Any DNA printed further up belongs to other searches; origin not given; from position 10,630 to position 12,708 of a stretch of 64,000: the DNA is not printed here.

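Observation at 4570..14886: Type IV pilus operon with eleven pilin/pseudopilin genes including two PilX-like proteins, but no ATPase/platform/secretin in the window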

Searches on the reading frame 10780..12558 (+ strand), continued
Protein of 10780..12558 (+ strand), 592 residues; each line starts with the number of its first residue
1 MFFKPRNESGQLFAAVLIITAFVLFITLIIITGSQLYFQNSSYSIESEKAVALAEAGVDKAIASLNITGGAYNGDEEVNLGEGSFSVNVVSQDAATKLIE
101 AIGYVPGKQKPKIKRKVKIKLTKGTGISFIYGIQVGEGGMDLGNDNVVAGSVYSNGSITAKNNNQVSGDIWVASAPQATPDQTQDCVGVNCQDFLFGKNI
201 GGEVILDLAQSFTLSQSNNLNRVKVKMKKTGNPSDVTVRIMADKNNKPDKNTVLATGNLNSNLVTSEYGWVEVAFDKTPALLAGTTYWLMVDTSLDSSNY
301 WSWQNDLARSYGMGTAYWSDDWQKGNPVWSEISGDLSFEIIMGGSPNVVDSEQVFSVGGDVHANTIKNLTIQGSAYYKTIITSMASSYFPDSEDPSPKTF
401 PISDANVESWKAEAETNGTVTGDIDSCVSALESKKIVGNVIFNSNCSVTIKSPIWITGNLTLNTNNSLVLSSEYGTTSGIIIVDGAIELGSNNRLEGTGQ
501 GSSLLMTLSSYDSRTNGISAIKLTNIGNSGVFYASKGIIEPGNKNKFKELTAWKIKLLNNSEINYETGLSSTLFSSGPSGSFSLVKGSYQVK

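Call 29: find_encoding_contigs(protein=P0002, flank=10000, max_places=2)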
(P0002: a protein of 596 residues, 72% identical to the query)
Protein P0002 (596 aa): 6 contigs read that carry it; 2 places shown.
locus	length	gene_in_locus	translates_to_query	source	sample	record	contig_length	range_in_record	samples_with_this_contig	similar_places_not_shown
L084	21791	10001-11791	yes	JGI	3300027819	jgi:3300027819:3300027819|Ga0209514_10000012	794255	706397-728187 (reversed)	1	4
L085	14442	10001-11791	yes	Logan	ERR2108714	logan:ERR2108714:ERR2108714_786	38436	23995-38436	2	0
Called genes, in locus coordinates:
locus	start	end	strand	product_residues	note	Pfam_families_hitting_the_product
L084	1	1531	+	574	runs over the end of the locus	PF05157:MshEN, PF00437:T2SSE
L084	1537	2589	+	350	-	PF00437:T2SSE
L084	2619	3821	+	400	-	PF28597:T2SSF_N, PF00482:T2SSF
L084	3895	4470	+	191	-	PF07963:N_methyl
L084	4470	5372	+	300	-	PF06750:A24_N_bact, PF01478:Peptidase_A24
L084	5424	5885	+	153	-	PF07963:N_methyl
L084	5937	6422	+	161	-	PF07963:N_methyl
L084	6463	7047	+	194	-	PF07963:N_methyl (weak)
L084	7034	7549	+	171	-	-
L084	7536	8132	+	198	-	-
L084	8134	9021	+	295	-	-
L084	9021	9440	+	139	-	-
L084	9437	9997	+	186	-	-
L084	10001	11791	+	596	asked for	-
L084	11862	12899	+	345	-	PF11104:PilM_2, PF06723:MreB_Mbl (faint), PF14450:FtsA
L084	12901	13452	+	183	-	-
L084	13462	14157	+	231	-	PF04350:PilO (weak)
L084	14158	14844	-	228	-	PF01746:tRNA_m1G_MT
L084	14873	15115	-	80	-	PF13083:KH_KhpA-B, PF07650:KH_2, PF00013:KH_1 (weak)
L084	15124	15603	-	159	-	PF00886:Ribosomal_S16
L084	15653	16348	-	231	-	PF22935:RM44_endonuclase (faint), PF14622:Ribonucleas_3_3, PF00636:Ribonuclease_3, PF00035:dsrm, PF14709:DND1_DSRM (weak)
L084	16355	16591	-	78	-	PF00550:PP-binding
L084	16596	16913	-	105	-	PF01029:NusB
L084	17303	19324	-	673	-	PF17191:RecG_wedge, PF01336:tRNA_anti-codon, PF00270:DEAD, PF04851:ResIII, PF00271:Helicase_C, PF22590:Cas3-like_C_2 (weak), PF19833:RecG_dom3_C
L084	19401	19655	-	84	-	-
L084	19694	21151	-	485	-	PF03816:LytR_cpsA_psr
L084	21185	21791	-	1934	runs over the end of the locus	-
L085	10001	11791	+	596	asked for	-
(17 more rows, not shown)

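Call 31: find_homologous_proteins(query=L084:2619-3821:+, max_evalue=1e-30)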
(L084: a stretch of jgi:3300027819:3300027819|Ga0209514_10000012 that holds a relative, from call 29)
Query L084:2619-3821:+ (400 aa): 2703 proteins with E <= 1e-30 among 8000 candidates; the best 120 are listed.
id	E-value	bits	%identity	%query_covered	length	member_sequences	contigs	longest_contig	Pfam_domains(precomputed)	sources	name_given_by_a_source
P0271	1.7e-248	842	100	100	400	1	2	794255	PF00482.29,PF28597.1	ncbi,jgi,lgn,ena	-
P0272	2.1e-189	647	74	100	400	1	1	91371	PF00482.29,PF28597.1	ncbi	-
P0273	8.3e-188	642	73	100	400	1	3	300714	PF00482.29,PF28597.1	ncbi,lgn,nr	ncbi:type II secretion system F family protein [Candidatus Daviesbacteria bacterium]|nr:type II secr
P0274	3.1e-187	640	72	100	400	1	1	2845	PF00482.29,PF28597.1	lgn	-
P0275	2.5e-186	637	73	100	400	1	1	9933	PF00482.29,PF28597.1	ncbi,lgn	-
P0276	1.6e-185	635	72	100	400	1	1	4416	PF00482.29,PF28597.1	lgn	-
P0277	2.4e-185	634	72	100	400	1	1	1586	PF00482.29,PF28597.1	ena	-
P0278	2.4e-185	634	72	100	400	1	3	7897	PF00482.29,PF28597.1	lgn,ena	-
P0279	2.6e-185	634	71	100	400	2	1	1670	PF00482.29,PF28597.1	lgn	-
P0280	4.1e-185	633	72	100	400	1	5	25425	PF00482.29,PF28597.1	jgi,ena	-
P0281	4.8e-185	633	72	100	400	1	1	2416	PF00482.29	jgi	-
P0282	1.4e-184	632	71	100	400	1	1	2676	PF00482.29,PF28597.1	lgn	-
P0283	1.4e-184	632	72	100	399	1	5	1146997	PF00482.29,PF28597.1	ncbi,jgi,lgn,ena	jgi:type II secretory pathway component PulF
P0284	1.4e-184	632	71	100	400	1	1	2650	PF00482.29,PF28597.1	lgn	-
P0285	2.2e-184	631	72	100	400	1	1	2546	PF00482.29,PF28597.1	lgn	-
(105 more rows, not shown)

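Call 32: find_encoding_contigs(protein=P0273, flank=10000, max_places=3)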
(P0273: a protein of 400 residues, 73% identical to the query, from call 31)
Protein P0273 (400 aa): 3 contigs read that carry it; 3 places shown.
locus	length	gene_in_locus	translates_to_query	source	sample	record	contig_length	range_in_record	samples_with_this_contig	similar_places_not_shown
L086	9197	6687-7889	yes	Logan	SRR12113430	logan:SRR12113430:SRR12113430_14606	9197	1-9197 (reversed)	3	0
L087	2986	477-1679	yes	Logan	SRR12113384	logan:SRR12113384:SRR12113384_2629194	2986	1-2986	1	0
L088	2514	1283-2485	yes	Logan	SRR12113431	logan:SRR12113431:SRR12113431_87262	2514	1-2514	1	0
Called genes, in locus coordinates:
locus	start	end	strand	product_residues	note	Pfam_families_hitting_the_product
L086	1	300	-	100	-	?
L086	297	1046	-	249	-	PF00483:NTP_transferase, PF01128:IspD, PF12804:NTP_transf_3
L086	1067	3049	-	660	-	PF02518:HATPase_c, PF00204:DNA_gyraseB, PF01751:Toprim, PF00986:DNA_gyraseB_C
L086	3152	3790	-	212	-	PF13177:DNA_pol3_delta2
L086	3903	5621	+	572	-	PF05157:MshEN, PF00437:T2SSE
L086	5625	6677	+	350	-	PF00437:T2SSE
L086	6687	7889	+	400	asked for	PF28597:T2SSF_N, PF00482:T2SSF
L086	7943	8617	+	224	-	-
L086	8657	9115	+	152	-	-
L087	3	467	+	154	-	?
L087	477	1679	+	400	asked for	PF28597:T2SSF_N, PF00482:T2SSF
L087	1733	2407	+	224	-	-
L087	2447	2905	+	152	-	-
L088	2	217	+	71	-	?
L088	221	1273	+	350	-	PF00437:T2SSE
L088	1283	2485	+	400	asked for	PF28597:T2SSF_N, PF00482:T2SSF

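Call 33: find_encoding_contigs(protein=P0001, flank=10000, max_places=3)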
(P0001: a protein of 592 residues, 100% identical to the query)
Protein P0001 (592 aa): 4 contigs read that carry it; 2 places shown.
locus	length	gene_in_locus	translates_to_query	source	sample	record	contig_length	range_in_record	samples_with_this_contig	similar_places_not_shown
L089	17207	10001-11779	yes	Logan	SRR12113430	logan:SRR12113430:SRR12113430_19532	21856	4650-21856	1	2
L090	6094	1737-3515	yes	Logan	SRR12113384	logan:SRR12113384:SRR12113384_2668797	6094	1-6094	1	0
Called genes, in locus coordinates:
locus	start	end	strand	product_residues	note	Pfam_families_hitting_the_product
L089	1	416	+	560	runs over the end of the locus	-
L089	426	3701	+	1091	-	PF07705:CARDB, PF07691:PA14 (weak)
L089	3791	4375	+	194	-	PF07963:N_methyl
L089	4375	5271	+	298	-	PF06750:A24_N_bact, PF01478:Peptidase_A24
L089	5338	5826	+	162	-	PF07963:N_methyl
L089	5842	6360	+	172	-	PF07963:N_methyl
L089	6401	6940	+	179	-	PF07963:N_methyl (weak)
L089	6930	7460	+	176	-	-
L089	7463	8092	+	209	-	PF07963:N_methyl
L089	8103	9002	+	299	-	-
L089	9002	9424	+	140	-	-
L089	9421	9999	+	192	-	PF07963:N_methyl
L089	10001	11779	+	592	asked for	-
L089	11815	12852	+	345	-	PF11104:PilM_2, PF06723:MreB_Mbl (faint), PF14450:FtsA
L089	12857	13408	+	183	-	-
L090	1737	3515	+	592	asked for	-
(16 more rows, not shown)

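Call 36: predict_structure(alignment_id=A2)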
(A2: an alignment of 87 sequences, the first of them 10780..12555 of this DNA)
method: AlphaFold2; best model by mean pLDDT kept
length: 592 residues; sequences in the alignment: 87
mean_pLDDT: 92.1   pTM: 0.81
mean pLDDT of the five models: 92.1, 91.8, 91.5, 90.9, 90.8
residues with pLDDT >= 90: 462; 70-90: 108; 50-70: 17; < 50: 5
segments of 3 or more residues with pLDDT < 50: 1-3
pLDDT, mean of each block of 10 residues (from residue 1): 55 89 96 95 95 96 82 95 97 86 97 96 79 91 94 96 96 88 95 97 97 96 95 91 97 95 90 92 98 93 97 97 94 98 90 95 97 98 98 92 89 93 97 98 97 97 97 89 98 93 92 95 90 96 87 94 75 58 83 93
secondary structure, 60 per line:
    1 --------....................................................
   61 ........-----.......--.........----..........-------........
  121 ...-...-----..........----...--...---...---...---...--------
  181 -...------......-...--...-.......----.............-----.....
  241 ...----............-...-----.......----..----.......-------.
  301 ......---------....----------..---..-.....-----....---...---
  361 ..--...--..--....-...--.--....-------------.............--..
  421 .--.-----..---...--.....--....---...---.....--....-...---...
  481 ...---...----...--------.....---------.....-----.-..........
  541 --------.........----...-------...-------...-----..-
elements in order: H9-68 E74-80 E83-91 E96-105 E113-123 E125-127 E133-142 E147-149 E152-154 E158-160 E164-166 E170-172 E182-184 E191-196 E198-200 E203-205 E207-213 E218-230 E236-243 E248-259 E269-275 E286-292 E300-306 E316-319 E338-342 E348-351 E355-357 E365-367 E374-377 E379-381 E387-390 H404-416 E419-421 E435-437 E440-444 E447-450 E454-456 E460-464 E467-470 E478-483 E487-489 E494-496 E505-509 E519-523 E531-540 E549-557 E562-564 E572-574 E582-584

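Call 40: fold_search(model_id=the predicted structure, library=pdb)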
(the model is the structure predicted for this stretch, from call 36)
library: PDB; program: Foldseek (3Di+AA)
matches with E <= 10: 810; with E <= 0.001: 5
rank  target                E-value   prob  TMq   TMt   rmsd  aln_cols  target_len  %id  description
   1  9euj_G                2.6e-06  1.00  0.21  0.15  11.2       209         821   16  Cryo-EM structure of Staphylococcus aureus bacteriophage phi812 baseplate in the post-contraction state - sheath initi (released 2025-04-09)
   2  6qvi_A                3.0e-04  0.75  0.14  0.15  23.2       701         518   10  Crystal structure of competence-associated pilin ComZ from Thermus thermophilus (released 2019-05-29)
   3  4ru4_A                5.4e-04  0.16  0.08  0.08  21.8       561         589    8  Crystal structure of the tailspike protein gp49 from Pseudomonas phage LKA1 (released 2015-11-18)
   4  8zdp_v                6.2e-04  1.00  0.20  0.16   8.5       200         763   11  Cryo-EM structure of Mycobacteriophage Douge Central fiber (gp20) (released 2025-06-25)
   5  8zdq_v                6.2e-04  1.00  0.20  0.14   8.5       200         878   11  Cryo-EM structure of Mycobacteriophage Douge complete baseplate (gp13, gp17, gp23, gp16, gp18 and gp20) (released 2025-06-25)
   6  4ru4_B                1.8e-03  0.13  0.09  0.09  21.1       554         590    8  Crystal structure of the tailspike protein gp49 from Pseudomonas phage LKA1 (released 2015-11-18)
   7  7toj                  2.1e-03  1.00  0.17  0.27  11.4       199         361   10  Crystal structure of carbohydrate esterase CspAcXE, apoenzyme (released 2022-04-13)
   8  6qvi_B                2.5e-03  0.44  0.14  0.16  24.1       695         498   10  Crystal structure of competence-associated pilin ComZ from Thermus thermophilus (released 2019-05-29)
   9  6qvi_C                2.9e-03  0.57  0.15  0.17  22.5       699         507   11  Crystal structure of competence-associated pilin ComZ from Thermus thermophilus (released 2019-05-29)
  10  1ju3                  4.7e-03  0.99  0.14  0.15  12.7       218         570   11  BACTERIAL COCAINE ESTERASE COMPLEX WITH TRANSITION STATE ANALOG (released 2001-12-21)
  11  7toh_A                5.6e-03  1.00  0.18  0.26  11.9       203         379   11  Crystal structure of carbohydrate esterase PbeAcXE, in complex with MeGlcpA-Xylp (released 2022-04-13)
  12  7tog                  5.9e-03  1.00  0.17  0.25  11.8       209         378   13  Crystal structure of carbohydrate esterase PbeAcXE, apoenzyme (released 2022-04-13)
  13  9k48                  5.9e-03  0.97  0.14  0.15  15.6       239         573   12  Bacetrial Cocaine Esterase with mutations T172R/G173Q/V116K/S117A/A51K (released 2024-12-18)
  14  3ida                  7.2e-03  0.99  0.16  0.17   9.6       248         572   10  Thermostable Cocaine Esterase with mutations L169K and G173Q, bound to DTT adduct (released 2010-03-02)
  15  3pui                  7.2e-03  0.97  0.15  0.15  13.1       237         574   13  Cocaine Esterase with mutations G4C, S10C (released 2011-09-21)
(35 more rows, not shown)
